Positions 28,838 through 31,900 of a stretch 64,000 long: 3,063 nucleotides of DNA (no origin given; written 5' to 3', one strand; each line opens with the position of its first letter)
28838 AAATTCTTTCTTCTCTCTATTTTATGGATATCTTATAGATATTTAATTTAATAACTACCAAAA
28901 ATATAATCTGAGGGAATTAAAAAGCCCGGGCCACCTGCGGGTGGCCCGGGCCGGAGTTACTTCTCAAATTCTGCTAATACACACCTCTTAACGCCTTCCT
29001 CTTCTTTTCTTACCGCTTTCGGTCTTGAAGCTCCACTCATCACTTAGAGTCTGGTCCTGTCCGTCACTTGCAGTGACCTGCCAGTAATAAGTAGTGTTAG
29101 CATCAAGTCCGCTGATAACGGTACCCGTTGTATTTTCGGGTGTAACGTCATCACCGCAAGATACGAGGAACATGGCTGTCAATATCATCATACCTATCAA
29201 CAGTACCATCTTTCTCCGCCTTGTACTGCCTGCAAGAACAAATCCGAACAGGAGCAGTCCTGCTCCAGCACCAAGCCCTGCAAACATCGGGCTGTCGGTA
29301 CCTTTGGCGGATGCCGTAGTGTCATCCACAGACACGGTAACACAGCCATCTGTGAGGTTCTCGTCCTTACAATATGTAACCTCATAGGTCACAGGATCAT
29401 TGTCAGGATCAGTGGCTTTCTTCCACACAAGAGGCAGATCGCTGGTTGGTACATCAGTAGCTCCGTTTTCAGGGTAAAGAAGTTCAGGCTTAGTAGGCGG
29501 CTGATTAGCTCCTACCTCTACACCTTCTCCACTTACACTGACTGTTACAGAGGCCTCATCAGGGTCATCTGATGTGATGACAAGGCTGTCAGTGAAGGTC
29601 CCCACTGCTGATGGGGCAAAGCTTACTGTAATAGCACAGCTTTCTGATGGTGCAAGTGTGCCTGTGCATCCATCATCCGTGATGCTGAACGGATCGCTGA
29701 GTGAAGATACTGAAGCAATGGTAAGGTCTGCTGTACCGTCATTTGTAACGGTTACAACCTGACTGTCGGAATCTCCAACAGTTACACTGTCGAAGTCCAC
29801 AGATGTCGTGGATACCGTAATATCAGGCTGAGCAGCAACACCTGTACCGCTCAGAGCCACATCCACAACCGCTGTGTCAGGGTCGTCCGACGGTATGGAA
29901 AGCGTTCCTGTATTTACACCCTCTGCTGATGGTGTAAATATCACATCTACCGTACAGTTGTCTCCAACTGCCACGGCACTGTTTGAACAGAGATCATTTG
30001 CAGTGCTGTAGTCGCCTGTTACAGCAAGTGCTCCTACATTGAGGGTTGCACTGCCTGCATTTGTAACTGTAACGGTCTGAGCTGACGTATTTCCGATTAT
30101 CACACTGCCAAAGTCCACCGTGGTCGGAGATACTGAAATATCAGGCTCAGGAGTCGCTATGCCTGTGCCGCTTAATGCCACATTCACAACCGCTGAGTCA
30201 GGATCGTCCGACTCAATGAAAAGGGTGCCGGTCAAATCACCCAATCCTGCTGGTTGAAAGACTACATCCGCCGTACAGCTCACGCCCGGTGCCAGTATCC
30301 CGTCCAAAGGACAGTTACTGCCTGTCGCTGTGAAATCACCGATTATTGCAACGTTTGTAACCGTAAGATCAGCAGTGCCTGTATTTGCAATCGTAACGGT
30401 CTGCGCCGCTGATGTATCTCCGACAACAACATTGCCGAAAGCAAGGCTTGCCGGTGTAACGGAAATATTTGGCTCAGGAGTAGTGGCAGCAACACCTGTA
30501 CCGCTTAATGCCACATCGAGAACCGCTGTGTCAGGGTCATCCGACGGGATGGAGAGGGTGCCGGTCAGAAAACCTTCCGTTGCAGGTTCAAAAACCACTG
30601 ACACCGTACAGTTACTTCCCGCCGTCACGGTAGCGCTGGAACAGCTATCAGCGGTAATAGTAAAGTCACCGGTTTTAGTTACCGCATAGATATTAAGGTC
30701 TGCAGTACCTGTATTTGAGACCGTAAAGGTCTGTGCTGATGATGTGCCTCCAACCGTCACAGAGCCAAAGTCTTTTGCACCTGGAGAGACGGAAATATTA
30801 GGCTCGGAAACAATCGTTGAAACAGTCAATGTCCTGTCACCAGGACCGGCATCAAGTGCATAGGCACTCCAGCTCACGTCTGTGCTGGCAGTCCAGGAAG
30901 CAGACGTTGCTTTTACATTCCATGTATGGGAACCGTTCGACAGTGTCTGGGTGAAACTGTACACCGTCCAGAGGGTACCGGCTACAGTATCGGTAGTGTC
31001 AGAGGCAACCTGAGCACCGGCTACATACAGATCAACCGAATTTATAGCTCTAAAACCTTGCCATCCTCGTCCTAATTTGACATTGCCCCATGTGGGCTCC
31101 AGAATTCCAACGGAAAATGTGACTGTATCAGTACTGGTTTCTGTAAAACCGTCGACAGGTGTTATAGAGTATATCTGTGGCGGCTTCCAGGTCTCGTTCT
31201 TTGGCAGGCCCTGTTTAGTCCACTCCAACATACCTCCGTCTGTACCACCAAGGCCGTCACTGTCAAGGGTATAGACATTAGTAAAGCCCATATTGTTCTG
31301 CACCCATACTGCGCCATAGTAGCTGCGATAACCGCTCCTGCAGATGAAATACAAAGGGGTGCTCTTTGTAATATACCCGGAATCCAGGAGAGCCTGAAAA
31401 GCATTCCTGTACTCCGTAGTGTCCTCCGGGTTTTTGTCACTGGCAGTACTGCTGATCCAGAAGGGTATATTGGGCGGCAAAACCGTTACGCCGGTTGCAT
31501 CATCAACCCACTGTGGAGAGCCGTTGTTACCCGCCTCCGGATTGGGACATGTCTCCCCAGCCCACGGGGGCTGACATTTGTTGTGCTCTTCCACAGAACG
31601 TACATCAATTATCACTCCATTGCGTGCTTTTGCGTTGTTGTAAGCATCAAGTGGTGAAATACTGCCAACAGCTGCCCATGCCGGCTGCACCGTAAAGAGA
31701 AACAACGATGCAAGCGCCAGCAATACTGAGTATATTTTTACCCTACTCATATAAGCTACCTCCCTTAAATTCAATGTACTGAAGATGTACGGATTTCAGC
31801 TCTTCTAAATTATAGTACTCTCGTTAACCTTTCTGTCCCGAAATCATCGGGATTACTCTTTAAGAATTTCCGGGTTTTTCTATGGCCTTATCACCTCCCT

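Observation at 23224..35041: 12-kb array of four paralogous giant secreted proteins (M6 protease plus three extracytoplasmic rhodanese proteins) sharing one unusual membrane-anchor module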

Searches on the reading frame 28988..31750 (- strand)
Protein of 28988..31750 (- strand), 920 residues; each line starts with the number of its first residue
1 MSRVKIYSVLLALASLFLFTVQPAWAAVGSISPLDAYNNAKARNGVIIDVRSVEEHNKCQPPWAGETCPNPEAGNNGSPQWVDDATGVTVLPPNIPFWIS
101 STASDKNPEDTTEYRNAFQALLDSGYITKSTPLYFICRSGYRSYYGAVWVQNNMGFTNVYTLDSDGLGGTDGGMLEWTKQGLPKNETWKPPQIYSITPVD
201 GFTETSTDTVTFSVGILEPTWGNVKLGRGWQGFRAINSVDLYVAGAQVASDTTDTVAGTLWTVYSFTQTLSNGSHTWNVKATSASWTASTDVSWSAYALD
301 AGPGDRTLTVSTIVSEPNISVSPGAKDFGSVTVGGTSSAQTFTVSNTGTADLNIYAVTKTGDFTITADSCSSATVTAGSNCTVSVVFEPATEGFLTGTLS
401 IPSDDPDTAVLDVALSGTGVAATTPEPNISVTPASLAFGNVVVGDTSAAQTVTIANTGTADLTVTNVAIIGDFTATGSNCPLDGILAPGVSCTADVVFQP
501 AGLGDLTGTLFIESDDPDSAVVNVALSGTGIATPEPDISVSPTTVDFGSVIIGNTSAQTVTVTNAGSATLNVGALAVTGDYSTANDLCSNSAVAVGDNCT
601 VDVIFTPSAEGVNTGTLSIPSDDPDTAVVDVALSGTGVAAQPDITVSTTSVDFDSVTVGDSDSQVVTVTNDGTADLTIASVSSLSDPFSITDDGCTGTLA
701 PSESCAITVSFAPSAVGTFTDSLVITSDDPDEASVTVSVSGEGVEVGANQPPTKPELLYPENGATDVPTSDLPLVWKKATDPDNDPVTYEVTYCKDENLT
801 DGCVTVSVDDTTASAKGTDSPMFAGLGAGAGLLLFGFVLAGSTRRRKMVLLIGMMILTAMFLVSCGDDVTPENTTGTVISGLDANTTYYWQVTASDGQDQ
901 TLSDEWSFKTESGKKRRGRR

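Call 3: search_protein_families(library=pfam, proteins=[window:28988-31750:-], max_evalue=0.1)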
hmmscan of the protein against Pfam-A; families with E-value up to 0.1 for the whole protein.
window:28988-31750:- (920 aa): 24 families
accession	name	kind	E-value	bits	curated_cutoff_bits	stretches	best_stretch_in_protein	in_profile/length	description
PF22544.2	HYDIN_VesB_CFA65-like_Ig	-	2.3e-47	159.8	25.5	4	642-741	1-99/100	HYDIN/CFA65/VesB-like, Ig-like domain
PF22073.2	Cep192_D4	-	3.7e-44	149.9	35.5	4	642-743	2-111/112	Cep192 domain 4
PF15780.11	ASH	-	2.6e-37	127.3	27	4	648-730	11-93/98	Abnormal spindle-like microcephaly-assoc'd, ASPM-SPD-2-Hydin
PF12371.14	TMEM131_like_N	-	3.5e-26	91.7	28.8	4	539-619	2-82/84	Transmembrane protein 131-like N-terminal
PF07610.17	DUF1573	-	1.3e-23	83.3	26.1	4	644-741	1-96/98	Protein of unknown function (DUF1573)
PF24798.1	Ig-CFAP74_4th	-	6.7e-15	55.5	28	2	647-728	2-82/95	CFAP74 forth Ig-like domain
PF22066.2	Cep192_D8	-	7.4e-14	52.3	33.5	1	644-742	6-99/101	Cep192 domain 8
PF24770.2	Ig-CFAP74_2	-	4.1e-13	50.6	27.4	1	539-568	2-31/185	CFAP74 second Ig-like domain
PF25248.1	Ig_CFAP65_8th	-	3.9e-11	43.3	25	0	643-680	3-41/128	CFAP65, eight Ig-like domain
PF14874.12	PapD-like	-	9.6e-11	42.2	27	2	536-566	2-32/102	Flagellar-associated PapD-like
PF24771.2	Ig_CFAP74_1st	-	2.3e-10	41.1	29.2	0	432-515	4-87/97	CFAP74 first Ig-like domain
PF24507.1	Ig_CFAP65_4th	-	5.3e-10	40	27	1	666-741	2-74/76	CFAP65, fourth Ig-like domain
PF22067.2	Cep192_D3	-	6.8e-10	39.4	27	1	651-741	9-97/99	Cep192 domain 3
PF22064.2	Cep192_D2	-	6.2e-09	36.7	27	0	535-570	1-39/154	Cep192 domain 2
PF07705.17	CARDB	-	4e-06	27.4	22.7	1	641-725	1-83/101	CARDB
PF00581.25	Rhodanese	-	7.3e-05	23.6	22.2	1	36-163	5-93/102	Rhodanese-like domain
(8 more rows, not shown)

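Call 4: search_protein_families(library=ncbifam, proteins=[window:28988-31750:-], max_evalue=0.1)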
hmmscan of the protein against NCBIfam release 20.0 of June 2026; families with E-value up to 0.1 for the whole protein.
window:28988-31750:- (920 aa): 5 families
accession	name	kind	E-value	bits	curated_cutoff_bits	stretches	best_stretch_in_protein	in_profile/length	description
NF012200.0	choice_anch_D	domain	3.8e-88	291.2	45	4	630-732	2-108/108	choice-of-anchor D domain-containing protein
NF041425.1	OS_HP2_seleno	subfamily_domain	6.6e-12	45.6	100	2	328-417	8-95/98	OS_HP2 family (seleno)protein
NF058595.1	invert_tail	domain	6.9e-07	29.6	37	1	805-900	4-103/113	lipo-invert putative C-terminal anchoring domain-containing protein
NF052590.1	ArlF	equivalog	0.0037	17.4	110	0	646-687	48-90/137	archaellum stator protein ArlF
NF006444.0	PRK08762.1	equivalog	0.012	14.2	449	0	115-185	54-115/387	molybdopterin-synthase adenylyltransferase MoeB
